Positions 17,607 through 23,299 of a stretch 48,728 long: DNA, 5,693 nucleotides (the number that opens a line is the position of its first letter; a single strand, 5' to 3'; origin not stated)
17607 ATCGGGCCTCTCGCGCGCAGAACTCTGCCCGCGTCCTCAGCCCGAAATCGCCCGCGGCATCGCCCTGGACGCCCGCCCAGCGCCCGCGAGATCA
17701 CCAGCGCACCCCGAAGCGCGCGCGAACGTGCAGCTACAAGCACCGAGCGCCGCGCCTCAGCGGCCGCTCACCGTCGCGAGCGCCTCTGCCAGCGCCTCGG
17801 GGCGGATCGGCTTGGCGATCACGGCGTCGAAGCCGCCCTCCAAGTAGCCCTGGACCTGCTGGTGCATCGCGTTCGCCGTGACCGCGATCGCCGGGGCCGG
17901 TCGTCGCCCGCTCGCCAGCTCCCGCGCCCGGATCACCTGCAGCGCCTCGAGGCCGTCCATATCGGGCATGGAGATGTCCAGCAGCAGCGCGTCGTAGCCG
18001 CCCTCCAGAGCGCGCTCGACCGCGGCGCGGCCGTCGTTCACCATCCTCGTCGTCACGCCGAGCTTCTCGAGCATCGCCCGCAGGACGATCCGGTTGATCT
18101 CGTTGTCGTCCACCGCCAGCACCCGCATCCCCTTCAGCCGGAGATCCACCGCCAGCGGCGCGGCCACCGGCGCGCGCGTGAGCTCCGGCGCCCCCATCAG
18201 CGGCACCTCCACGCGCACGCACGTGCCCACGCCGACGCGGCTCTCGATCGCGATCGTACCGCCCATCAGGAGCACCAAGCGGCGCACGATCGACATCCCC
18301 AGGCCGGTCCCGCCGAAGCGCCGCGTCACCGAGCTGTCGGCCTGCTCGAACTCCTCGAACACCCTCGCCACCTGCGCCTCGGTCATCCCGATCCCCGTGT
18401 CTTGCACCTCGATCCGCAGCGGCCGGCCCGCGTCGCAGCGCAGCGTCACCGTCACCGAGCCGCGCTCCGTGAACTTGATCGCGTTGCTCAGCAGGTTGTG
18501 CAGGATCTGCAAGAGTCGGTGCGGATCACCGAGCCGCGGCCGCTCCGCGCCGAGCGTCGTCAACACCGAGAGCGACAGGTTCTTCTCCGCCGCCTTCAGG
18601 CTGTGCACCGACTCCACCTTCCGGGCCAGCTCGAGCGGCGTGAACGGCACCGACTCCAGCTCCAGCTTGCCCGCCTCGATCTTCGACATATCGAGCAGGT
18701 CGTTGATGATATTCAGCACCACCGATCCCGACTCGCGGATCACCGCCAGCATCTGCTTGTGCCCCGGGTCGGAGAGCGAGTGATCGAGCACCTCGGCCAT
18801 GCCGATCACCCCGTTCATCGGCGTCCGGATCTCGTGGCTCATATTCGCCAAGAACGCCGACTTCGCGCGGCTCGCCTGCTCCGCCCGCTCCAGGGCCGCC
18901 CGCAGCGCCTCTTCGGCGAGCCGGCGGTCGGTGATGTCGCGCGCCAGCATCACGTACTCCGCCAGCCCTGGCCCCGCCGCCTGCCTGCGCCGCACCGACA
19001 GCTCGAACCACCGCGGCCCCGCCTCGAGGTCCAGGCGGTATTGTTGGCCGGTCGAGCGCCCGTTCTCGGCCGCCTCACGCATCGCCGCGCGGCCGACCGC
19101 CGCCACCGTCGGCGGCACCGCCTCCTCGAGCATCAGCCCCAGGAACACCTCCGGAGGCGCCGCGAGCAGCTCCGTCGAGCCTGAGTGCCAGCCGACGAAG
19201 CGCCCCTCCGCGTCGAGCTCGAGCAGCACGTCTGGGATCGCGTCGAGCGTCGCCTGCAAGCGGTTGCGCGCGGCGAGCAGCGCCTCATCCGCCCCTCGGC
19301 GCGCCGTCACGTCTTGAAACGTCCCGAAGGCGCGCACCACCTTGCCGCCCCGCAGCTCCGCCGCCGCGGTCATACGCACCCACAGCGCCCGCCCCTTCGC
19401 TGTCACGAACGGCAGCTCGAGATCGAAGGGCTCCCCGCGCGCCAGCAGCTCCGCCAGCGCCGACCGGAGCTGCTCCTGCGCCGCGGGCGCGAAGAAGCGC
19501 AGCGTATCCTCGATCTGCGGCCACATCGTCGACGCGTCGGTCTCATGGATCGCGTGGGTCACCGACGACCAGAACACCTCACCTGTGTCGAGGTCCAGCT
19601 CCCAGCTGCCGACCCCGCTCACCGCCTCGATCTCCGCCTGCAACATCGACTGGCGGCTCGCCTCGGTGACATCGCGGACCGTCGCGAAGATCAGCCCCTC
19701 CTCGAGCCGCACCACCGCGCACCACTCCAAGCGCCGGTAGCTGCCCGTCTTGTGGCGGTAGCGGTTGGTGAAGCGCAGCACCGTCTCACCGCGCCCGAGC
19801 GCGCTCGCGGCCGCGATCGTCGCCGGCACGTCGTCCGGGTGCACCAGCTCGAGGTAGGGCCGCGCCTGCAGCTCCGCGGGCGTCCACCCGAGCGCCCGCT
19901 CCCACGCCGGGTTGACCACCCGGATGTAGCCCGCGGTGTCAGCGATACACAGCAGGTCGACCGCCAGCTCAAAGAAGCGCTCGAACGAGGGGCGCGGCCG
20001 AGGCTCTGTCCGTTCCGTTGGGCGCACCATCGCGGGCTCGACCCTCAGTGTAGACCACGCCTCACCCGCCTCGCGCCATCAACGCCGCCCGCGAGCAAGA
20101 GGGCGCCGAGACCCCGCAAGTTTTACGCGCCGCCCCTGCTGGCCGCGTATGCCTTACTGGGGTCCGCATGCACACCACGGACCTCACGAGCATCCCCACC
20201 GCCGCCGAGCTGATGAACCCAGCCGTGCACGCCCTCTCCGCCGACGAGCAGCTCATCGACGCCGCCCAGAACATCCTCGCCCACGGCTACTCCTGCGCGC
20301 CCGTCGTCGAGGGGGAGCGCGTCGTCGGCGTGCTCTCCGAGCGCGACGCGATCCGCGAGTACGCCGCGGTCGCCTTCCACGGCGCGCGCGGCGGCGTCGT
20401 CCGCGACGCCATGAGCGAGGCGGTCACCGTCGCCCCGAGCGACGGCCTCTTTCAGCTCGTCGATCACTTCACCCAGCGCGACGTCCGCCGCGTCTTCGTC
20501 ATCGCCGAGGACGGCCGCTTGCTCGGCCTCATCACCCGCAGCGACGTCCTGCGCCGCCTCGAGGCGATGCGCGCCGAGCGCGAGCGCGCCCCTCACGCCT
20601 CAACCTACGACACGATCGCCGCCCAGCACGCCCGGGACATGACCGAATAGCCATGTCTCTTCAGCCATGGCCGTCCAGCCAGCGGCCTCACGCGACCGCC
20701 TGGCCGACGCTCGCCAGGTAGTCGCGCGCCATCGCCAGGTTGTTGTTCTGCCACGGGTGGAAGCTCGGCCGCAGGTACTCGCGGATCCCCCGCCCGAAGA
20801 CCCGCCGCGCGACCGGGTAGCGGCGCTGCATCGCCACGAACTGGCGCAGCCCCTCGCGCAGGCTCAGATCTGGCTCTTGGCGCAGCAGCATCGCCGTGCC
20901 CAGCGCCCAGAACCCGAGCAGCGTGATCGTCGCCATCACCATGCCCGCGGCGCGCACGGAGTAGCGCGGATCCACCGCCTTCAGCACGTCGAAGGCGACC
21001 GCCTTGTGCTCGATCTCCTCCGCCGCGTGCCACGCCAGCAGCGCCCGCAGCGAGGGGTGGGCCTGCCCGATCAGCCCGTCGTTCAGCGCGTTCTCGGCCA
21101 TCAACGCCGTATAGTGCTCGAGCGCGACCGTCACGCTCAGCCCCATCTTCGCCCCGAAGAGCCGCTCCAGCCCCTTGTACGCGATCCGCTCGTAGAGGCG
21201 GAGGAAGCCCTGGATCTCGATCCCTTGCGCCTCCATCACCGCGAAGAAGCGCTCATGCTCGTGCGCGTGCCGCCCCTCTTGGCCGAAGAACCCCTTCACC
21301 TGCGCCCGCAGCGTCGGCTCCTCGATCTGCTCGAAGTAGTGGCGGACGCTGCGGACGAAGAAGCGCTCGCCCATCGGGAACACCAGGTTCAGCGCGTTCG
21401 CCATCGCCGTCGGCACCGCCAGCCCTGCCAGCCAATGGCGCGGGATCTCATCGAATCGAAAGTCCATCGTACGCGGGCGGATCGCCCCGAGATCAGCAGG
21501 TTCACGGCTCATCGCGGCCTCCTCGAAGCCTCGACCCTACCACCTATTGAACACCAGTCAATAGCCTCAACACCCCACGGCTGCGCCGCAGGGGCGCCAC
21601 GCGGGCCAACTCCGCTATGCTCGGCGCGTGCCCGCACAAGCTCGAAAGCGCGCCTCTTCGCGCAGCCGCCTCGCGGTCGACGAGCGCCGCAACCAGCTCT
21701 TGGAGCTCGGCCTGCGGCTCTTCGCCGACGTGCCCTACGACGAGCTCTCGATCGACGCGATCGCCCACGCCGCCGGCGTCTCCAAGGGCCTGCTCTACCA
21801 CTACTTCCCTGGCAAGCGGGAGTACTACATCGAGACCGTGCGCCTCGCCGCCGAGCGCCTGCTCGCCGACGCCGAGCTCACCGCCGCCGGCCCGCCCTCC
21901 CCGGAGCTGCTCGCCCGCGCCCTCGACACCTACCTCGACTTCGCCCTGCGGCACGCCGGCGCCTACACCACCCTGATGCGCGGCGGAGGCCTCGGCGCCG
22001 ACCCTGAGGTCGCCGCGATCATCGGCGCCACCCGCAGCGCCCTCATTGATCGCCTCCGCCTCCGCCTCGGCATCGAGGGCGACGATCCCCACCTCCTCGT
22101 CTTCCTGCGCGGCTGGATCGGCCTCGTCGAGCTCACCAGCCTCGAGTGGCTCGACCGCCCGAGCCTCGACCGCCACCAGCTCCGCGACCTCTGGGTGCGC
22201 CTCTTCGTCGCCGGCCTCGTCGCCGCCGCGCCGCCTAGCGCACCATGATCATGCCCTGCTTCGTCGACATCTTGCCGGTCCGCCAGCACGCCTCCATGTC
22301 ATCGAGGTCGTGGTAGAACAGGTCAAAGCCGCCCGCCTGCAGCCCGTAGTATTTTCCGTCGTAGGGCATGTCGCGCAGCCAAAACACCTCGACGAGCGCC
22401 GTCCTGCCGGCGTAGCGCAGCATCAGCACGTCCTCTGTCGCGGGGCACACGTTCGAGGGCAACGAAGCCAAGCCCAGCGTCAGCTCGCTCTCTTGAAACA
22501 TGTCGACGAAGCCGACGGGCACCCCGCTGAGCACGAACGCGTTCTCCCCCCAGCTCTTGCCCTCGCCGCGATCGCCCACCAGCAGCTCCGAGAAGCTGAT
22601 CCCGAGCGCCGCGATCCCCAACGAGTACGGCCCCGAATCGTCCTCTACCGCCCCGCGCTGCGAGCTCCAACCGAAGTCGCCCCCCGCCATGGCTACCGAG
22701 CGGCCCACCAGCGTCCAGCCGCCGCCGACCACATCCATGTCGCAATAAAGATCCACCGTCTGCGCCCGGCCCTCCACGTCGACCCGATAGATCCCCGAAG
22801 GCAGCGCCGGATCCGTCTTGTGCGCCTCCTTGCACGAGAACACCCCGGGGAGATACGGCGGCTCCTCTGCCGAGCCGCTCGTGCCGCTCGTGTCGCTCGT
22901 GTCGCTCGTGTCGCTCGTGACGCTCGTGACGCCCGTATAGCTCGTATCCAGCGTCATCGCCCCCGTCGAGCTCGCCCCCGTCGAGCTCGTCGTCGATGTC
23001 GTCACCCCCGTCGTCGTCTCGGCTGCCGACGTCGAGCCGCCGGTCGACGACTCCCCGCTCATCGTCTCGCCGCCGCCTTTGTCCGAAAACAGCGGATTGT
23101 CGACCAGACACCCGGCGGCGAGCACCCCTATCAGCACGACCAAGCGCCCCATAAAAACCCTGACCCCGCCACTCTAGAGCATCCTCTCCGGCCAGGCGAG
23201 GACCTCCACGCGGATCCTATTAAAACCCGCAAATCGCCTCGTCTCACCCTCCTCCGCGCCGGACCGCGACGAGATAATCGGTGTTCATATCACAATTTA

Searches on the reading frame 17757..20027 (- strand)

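Call 16: search_protein_families(library=pfam, proteins=[window:17757-20027:-], max_evalue=0.001)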
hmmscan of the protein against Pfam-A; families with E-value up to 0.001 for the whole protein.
window:17757-20027:- (756 aa): 8 families
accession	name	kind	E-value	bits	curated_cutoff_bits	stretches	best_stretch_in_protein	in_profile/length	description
PF02518.31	HATPase_c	-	1e-30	106.8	26.4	1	500-610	1-109/111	Histidine kinase-, DNA gyrase B-, and HSP90-like ATPase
PF08448.16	PAS_4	-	7.1e-30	103.9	23.1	3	261-369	1-109/110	PAS fold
PF00072.30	Response_reg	-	5e-22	78.6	30.2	1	636-750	1-110/111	Response regulator receiver domain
PF08447.18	PAS_3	-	1.9e-20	73.4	25.6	2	37-107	3-75/89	PAS fold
PF00989.32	PAS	-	2.4e-20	73.1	22.6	2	15-120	3-113/113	PAS fold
PF00512.31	HisKA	-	6.7e-20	71.4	26.9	1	388-453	1-66/66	His Kinase A (phospho-acceptor) domain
PF13426.13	PAS_9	-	1.7e-13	51.1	27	1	26-122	4-103/103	PAS domain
PF13188.13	PAS_8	-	1.2e-05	25.4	21.8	0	15-64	3-52/65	PAS domain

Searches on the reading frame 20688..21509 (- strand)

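Call 16: search_protein_families(library=pfam, proteins=[window:20688-21509:-], max_evalue=0.001)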
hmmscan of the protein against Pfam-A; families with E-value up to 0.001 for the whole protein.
window:20688-21509:- (273 aa): 1 family
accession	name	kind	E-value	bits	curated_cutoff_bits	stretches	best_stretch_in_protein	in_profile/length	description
PF10118.14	Metal_hydrol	-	1.6e-74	251.1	33.2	1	12-255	2-246/247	Predicted metal-dependent hydrolase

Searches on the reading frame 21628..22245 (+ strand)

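Call 16: search_protein_families(library=pfam, proteins=[window:21628-22245:+], max_evalue=0.001)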
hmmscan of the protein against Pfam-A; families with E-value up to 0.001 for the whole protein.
window:21628-22245:+ (206 aa): 3 families
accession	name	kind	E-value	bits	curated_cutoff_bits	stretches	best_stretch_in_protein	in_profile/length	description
PF21943.1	TetR_C_46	-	2.6e-18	66.7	27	1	93-196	3-109/109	Tetracyclin repressor-like, C-terminal domain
PF00440.29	TetR_N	-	3.4e-14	52.8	24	1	24-65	1-42/47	Bacterial regulatory proteins, tetR family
PF13305.11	TetR_C_33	-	0.00023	22.2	26.8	1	96-185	2-95/103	Tetracyclin repressor-like, C-terminal domain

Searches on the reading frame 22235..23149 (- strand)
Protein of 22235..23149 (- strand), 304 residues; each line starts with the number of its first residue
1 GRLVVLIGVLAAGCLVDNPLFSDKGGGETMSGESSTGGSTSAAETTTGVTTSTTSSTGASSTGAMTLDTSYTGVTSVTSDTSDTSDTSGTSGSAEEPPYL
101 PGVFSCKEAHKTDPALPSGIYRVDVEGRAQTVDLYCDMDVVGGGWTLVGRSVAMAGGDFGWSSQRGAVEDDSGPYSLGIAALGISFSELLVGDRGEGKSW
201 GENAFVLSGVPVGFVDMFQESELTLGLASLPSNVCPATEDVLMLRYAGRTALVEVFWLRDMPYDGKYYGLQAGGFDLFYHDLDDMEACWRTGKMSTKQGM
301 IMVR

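Call 16: search_protein_families(library=pfam, proteins=[window:22235-23149:-], max_evalue=0.001)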
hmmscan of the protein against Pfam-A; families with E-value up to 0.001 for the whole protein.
window:22235-23149:- (304 aa): 1 family
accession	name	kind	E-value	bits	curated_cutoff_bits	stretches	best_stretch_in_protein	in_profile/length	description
PF00147.23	Fibrinogen_C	-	0.00012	22.5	22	1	114-150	12-48/221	Fibrinogen beta and gamma chains, C-terminal globular domain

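Call 60: search_solved_structures(query=window:22235-23149:-, max_evalue=1, show_alignments=2)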
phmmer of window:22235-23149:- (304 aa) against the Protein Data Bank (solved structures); distinct sequences matched with E-value up to 1: 44.
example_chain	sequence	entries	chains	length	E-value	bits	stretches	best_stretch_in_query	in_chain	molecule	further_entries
4wmo_F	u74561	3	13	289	1.9e-05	27.3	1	102-151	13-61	XEEL protein | Xenopus Embryonic Epidermal Lectin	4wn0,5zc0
7e1e_A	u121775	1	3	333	7.8e-05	25.3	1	72-166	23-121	Serum lectin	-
9ivu_A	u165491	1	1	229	0.0001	25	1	117-180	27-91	Angiopoietin-1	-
9ivt_A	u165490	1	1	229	0.0001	25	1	117-180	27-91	Angiopoietin-1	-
4jyo_X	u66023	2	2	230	0.0001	24.9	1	117-180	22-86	Angiopoietin-1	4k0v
4epu_A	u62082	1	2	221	0.00011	24.9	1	117-180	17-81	Angiopoietin-1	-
4zfg_A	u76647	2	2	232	0.00014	24.5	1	106-178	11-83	Angiopoietin-2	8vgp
4jzc_A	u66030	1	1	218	0.00014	24.5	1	106-178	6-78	Angiopoietin-2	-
1z3u_A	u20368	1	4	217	0.00014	24.5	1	106-178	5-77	Angiopoietin-2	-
2gy7_A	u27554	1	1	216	0.00015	24.4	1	106-178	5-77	Angiopoietin-2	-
1z3s_A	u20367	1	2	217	0.00015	24.4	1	106-178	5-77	Angiopoietin-2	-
4wmq_A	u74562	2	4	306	0.00082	22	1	84-167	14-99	Intelectin-1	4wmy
2j5z_A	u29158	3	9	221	0.0033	20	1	104-178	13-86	FICOLIN-3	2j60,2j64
6usc_A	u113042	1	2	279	0.0041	19.7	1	105-167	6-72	Intelectin-1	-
7zmk_A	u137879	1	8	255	0.016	17.7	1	87-180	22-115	Microfibril-associated glycoprotein 4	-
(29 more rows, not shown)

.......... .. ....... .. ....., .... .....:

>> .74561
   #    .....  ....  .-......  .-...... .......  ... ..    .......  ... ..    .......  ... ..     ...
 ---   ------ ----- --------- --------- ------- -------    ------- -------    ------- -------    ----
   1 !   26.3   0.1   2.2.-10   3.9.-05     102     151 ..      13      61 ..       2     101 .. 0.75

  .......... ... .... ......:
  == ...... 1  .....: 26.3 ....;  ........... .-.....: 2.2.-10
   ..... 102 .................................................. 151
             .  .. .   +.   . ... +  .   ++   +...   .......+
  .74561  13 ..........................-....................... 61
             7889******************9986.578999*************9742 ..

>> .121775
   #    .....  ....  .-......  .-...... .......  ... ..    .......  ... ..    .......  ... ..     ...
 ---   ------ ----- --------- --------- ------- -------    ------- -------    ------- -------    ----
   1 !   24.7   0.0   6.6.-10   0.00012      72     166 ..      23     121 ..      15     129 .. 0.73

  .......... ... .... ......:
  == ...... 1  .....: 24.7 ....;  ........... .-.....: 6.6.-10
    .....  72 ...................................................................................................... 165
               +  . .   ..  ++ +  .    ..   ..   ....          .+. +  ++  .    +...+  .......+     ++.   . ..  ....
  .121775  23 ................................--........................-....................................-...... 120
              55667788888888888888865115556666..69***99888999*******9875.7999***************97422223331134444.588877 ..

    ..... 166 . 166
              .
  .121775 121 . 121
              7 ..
